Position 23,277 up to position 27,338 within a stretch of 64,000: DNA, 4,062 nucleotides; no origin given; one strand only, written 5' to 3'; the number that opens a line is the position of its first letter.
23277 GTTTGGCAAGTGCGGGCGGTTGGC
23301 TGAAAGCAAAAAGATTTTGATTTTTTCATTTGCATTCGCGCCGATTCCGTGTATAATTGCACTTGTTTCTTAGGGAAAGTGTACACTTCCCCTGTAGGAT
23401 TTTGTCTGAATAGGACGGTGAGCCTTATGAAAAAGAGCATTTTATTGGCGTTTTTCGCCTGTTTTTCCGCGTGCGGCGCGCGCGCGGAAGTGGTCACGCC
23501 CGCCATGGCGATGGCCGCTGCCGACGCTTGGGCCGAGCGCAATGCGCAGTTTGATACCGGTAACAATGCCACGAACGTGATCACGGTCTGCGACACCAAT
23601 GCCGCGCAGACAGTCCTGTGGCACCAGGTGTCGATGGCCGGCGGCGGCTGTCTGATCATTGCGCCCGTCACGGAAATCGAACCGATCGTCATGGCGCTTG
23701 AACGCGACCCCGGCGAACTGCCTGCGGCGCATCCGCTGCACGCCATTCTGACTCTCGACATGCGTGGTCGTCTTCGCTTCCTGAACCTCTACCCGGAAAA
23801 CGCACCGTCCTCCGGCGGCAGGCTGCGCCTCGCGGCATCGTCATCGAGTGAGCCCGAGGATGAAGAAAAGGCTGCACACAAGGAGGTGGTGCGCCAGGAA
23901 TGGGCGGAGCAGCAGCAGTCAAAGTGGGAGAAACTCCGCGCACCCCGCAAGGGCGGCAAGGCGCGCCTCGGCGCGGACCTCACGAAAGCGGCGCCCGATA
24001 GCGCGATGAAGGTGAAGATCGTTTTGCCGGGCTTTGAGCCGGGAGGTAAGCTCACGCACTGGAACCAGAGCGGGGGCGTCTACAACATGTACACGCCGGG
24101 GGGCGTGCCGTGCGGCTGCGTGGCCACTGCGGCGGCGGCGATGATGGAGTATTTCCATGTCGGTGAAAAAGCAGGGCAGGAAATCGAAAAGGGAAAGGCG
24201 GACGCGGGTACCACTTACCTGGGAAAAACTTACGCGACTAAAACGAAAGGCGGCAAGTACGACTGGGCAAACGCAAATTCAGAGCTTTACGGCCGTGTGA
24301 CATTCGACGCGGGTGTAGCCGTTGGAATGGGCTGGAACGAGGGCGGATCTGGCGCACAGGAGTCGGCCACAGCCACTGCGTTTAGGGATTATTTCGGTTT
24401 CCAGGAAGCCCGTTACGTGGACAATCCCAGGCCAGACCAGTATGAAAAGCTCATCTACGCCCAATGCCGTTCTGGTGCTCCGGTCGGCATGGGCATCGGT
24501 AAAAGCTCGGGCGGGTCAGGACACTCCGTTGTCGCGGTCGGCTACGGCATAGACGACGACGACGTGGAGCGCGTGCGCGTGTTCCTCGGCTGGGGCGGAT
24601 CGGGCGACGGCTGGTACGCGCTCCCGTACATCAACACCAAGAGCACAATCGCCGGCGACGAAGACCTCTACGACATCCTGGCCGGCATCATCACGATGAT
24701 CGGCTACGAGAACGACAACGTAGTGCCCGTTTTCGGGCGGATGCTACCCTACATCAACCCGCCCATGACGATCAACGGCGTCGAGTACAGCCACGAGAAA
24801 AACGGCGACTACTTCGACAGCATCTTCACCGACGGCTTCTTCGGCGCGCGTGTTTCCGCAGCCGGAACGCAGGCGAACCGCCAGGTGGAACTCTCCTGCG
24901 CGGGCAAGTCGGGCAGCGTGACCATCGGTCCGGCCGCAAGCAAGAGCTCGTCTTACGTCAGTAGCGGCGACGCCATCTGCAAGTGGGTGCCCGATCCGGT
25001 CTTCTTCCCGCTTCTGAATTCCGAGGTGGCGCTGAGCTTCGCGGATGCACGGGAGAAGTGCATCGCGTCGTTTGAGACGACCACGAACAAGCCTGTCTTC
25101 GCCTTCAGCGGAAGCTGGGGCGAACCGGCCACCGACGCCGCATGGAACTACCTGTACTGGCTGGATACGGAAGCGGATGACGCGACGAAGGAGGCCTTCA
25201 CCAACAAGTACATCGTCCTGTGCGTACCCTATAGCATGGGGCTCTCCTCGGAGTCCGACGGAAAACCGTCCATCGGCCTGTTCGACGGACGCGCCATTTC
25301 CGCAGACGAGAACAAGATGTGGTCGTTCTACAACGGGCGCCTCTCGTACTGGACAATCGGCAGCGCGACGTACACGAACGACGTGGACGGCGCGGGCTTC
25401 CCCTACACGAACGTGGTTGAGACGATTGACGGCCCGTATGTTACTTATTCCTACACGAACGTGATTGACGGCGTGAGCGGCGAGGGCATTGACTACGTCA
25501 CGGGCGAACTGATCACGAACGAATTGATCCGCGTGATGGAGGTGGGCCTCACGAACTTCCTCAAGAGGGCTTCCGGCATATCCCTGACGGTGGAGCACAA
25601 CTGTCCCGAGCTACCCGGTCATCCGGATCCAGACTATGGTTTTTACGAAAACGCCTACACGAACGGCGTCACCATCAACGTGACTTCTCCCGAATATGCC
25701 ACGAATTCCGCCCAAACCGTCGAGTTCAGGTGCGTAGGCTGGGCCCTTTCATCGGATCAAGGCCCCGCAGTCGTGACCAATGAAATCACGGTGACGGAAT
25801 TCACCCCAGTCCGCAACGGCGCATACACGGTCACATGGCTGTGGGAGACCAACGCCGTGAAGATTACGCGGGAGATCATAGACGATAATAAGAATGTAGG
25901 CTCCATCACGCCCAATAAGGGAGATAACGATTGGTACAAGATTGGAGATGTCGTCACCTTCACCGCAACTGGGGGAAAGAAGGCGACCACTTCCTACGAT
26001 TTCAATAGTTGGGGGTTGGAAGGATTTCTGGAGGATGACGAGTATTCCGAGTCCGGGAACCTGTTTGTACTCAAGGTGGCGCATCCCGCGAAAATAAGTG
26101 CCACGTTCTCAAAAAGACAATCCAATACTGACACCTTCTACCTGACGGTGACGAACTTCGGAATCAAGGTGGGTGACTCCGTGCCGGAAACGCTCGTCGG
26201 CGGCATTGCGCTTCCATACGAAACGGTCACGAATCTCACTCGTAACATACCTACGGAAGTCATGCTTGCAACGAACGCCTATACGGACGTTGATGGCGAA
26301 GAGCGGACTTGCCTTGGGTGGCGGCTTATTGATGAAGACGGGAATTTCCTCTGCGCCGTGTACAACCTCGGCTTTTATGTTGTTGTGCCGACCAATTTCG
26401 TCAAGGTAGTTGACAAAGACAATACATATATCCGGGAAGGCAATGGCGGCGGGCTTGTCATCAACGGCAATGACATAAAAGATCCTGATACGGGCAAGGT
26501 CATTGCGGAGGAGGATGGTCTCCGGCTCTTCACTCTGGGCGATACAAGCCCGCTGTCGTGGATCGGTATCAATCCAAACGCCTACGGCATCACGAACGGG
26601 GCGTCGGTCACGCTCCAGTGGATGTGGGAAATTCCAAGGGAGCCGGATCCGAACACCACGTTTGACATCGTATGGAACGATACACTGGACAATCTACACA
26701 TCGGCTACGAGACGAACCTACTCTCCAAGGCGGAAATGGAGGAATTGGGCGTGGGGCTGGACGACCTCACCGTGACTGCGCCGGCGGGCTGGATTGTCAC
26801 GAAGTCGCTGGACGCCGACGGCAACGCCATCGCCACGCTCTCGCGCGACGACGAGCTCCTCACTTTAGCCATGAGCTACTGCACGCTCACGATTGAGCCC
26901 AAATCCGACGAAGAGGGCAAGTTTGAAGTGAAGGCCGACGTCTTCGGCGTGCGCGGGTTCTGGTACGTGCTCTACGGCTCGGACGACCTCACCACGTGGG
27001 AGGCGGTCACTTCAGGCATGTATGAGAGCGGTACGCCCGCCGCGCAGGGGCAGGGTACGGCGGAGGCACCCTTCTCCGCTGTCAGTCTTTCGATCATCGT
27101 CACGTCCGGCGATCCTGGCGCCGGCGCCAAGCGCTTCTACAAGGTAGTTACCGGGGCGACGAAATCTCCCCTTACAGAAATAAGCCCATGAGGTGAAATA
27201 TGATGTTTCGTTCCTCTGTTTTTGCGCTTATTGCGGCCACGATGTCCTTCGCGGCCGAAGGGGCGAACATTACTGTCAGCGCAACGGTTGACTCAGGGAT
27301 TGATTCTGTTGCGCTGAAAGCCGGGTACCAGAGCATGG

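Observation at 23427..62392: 39-kb four-gene locus: C10 peptidase, 2742-aa InlB-repeat protein, small lipoprotein, 8777-aa megaprotein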

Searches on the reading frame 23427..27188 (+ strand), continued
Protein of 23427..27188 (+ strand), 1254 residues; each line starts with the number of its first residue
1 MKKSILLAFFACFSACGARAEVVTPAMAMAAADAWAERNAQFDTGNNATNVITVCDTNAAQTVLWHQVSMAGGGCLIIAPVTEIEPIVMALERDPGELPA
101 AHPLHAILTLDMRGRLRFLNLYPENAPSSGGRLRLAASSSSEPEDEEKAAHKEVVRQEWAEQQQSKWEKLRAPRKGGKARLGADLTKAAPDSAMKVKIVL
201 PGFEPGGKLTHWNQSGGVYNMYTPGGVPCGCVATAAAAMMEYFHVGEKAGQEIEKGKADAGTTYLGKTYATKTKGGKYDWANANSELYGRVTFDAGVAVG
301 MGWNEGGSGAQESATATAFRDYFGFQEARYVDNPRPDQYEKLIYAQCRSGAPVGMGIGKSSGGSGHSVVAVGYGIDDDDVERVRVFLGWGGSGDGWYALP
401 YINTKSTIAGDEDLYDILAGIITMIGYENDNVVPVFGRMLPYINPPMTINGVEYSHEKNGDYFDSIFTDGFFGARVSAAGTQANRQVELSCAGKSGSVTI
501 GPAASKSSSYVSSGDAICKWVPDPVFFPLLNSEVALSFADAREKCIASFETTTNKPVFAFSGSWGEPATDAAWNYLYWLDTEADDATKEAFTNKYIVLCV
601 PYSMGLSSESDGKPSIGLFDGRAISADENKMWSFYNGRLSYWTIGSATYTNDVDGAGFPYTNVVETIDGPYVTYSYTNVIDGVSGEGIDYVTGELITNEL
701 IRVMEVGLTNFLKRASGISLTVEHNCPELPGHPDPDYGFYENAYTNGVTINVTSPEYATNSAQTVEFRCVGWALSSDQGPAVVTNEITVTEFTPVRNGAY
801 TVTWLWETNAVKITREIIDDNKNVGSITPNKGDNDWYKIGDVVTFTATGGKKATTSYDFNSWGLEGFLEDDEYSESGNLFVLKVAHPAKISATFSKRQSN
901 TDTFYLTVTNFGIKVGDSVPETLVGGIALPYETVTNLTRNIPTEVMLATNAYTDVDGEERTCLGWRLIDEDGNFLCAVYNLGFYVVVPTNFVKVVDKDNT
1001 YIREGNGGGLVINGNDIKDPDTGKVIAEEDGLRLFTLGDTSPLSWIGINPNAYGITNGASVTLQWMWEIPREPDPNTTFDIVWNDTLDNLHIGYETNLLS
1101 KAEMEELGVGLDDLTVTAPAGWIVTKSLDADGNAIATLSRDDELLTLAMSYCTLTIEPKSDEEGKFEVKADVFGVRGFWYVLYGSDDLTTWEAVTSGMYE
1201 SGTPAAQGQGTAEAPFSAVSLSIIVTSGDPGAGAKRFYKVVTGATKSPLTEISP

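Call 79: find_encoding_contigs(protein=P0239, flank=10000, max_places=1)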
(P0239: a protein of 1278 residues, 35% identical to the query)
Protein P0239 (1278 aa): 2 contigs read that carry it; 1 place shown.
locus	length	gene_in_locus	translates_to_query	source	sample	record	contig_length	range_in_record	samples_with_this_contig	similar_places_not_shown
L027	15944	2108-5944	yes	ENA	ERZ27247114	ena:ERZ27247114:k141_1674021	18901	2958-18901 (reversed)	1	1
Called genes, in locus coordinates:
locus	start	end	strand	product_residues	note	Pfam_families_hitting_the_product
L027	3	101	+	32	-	?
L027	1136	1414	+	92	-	PF01192:RNA_pol_Rpb6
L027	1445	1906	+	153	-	PF01668:SmpB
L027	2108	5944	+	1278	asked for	PF01640:Peptidase_C10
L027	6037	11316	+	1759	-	PF09479:Flg_new (weak), PF18998:Flg_new_2 (faint), PF09479:Flg_new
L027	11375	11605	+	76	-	-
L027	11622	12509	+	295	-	PF02749:QRPTase_N, PF01729:QRPTase_C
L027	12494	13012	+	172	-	PF01467:CTP_transf_like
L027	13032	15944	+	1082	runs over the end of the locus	PF16334:DUF4964, PF17168:DUF5127, PF16335:GtaA_6_Hairpin, PF03372:Exo_endo_phos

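Call 80: find_encoding_contigs(protein=P0214, flank=10000, max_places=1)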
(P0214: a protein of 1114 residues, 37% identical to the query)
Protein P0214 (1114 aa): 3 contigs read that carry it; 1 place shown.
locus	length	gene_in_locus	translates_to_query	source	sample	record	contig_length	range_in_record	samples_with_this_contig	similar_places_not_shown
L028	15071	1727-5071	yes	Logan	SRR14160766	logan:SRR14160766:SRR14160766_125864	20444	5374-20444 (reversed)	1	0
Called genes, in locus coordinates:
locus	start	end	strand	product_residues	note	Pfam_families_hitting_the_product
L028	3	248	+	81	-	?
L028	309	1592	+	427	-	PF07690:MFS_1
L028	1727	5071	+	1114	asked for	PF01640:Peptidase_C10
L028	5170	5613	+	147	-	-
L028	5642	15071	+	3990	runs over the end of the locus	PF18884:TSP3_bac (weak), PF13385:Laminin_G_3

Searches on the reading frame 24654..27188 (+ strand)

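Call 63: search_protein_families(library=pfam, proteins=[window:24654-27188:+], max_evalue=1)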
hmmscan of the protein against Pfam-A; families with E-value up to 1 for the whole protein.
window:24654-27188:+ (845 aa): 1 family
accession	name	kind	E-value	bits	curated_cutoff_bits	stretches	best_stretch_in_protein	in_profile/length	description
PF20259.3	tRNA_Me_trans_M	-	0.089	12.8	27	0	607-630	14-37/66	tRNA methyl transferase PRC-barrel domain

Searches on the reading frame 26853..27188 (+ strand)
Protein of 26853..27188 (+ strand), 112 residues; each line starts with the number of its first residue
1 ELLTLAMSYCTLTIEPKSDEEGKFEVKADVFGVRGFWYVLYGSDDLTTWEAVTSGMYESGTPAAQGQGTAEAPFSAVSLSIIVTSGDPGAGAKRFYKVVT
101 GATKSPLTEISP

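Call 52: search_protein_representatives(alignment_id=A2)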
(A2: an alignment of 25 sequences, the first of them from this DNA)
Query: 25 sequences, 91 profile positions. Proteins with E-value up to 0.001 (for the whole library): 94; up to 1e-10: 60; up to 1e-30: 3. The best 94 are listed.
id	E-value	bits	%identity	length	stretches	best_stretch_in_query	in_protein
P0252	2.7e-33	130.4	-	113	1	1-89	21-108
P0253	2.7e-32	127.3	-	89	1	2-89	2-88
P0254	8.6e-32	125.6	-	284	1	2-90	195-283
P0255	1.4e-30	121.8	-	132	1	3-90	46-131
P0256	1.7e-30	121.5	-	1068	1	2-88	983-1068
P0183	4.1e-30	120.2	-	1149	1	2-90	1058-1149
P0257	9.9e-30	119.0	-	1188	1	1-88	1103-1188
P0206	1.8e-29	118.2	-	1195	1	3-90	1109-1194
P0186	2.5e-29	117.7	-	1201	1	2-89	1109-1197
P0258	1.4e-28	115.3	-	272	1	2-90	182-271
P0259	3.8e-28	113.9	-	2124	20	5-50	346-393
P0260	1.0e-27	112.6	-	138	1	2-90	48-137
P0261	1.8e-27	111.8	-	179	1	2-85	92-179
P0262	2.3e-27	111.5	-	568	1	2-85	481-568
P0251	3.1e-27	111.0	-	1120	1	1-89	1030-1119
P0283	2.5e-18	82.5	-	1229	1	3-88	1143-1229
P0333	9.5e-04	35.8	-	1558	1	15-89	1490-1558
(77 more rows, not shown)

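Call 67: predict_structure(alignment_id=A5)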
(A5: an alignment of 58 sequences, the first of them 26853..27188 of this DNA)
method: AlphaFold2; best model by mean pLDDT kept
length: 112 residues; sequences in the alignment: 58
mean_pLDDT: 90.0   pTM: 0.83
mean pLDDT of the five models: 90.0, 87.6, 86.3, 85.3, 85.3
residues with pLDDT >= 90: 80; 70-90: 23; 50-70: 8; < 50: 1
segments of 3 or more residues with pLDDT < 50: none
pLDDT, mean of each block of 10 residues (from residue 1): 93 93 95 97 91 92 96 97 83 84 79 45
secondary structure, 60 per line:
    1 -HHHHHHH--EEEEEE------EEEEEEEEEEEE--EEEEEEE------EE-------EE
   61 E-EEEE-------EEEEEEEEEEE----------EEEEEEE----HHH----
elements in order: H2-8 E11-16 E23-34 E37-43 E59-61 E63-66 E74-84 E95-101

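Call 70: fold_search(model_id=the predicted structure, library=pdb)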
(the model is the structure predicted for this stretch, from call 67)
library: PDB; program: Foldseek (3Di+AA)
matches with E <= 10: 1711; with E <= 0.001: 0
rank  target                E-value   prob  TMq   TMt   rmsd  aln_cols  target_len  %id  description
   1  4n8p                  2.3e-02  0.90  0.41  0.39   9.3       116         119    9  Crystal structure of a strand swapped CTLA-4 from Duckbill Platypus [PSI-NYSGRC-012711] (released 2013-10-30)
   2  6a97_C                2.7e-02  0.90  0.37  0.22   8.4       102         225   13  Crystal structure of MHC-like MILL2 (released 2018-12-05)
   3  1pqz_A                3.4e-02  0.82  0.38  0.20  10.3       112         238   12  MURINE CYTOMEGALOVIRUS IMMUNOMODULATORY PROTEIN M144 (released 2004-07-06)
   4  7the_C                3.6e-02  0.82  0.36  0.38   9.0       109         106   11  Structure of RBD directed antibody DH1042 in complex with SARS-CoV-2 spike: Local refinement of RBD-Fab interface (released 2022-02-16)
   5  6a97_A                4.7e-02  0.85  0.36  0.18   7.7        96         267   14  Crystal structure of MHC-like MILL2 (released 2018-12-05)
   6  2oxg_B                5.3e-02  0.60  0.30  0.30  11.4        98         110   11  The SoxYZ Complex of Paracoccus pantotrophus (released 2007-05-22)
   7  2oxg_Y                5.3e-02  0.57  0.29  0.29  11.4        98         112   11  The SoxYZ Complex of Paracoccus pantotrophus (released 2007-05-22)
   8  2ox5_Y                5.3e-02  0.57  0.29  0.29  11.5        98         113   11  The SoxYZ complex of Paracoccus pantotrophus (released 2007-05-22)
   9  1u58_A                6.6e-02  0.69  0.39  0.22  10.3       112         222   12  Crystal structure of the murine cytomegalovirus MHC-I homolog m144 (released 2005-07-19)
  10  6a8p_B                6.6e-02  0.57  0.33  0.08  10.3       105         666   10  Transglutaminase 2 mutant G224V in complex with GTP (released 2018-09-26)
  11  8tqi_C                7.3e-02  0.91  0.43  0.44   7.2       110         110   11  Hemagglutinin-neuraminidase from Human parainfluenza virus type 3: complex with rPIV3-23 and rPIV3-28 Fabs (released 2024-04-24)
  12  3o0l_A                7.3e-02  0.72  0.36  0.37   6.7       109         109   10  Crystal structure of a Pfam DUF1425 family member (Shew_1734) from Shewanella sp. pv-4 at 1.81 a resolution (released 2010-08-04)
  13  2rtt_MODEL_1_A        7.7e-02  0.63  0.35  0.36   7.9       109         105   16  Solution structure of the chitin-binding domain of Chi18aC from Streptomyces coelicolor (released 2014-08-27)
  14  2oxh_D                8.2e-02  0.51  0.29  0.30  11.4        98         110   11  The SOXYZ Complex of Paracoccus Pantotrophus (released 2007-05-22)
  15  7zmm_E                8.6e-02  0.51  0.34  0.30  13.2       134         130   10  Crystal structure of human RECQL5 helicase APO form in complex with engineered nanobody (Gluebody) G2-001 (released 2022-06-22)
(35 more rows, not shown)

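Call 71: find_encoding_contigs(protein=P0333, flank=10000, max_places=2)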
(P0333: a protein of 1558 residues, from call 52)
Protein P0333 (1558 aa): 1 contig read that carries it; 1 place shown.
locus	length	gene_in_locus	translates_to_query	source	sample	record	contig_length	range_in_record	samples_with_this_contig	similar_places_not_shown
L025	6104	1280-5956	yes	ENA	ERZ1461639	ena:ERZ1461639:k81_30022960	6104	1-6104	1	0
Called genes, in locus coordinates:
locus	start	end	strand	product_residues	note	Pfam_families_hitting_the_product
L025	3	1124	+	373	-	?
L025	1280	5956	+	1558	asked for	PF01640:Peptidase_C10, PF18998:Flg_new_2 (faint)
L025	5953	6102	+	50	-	?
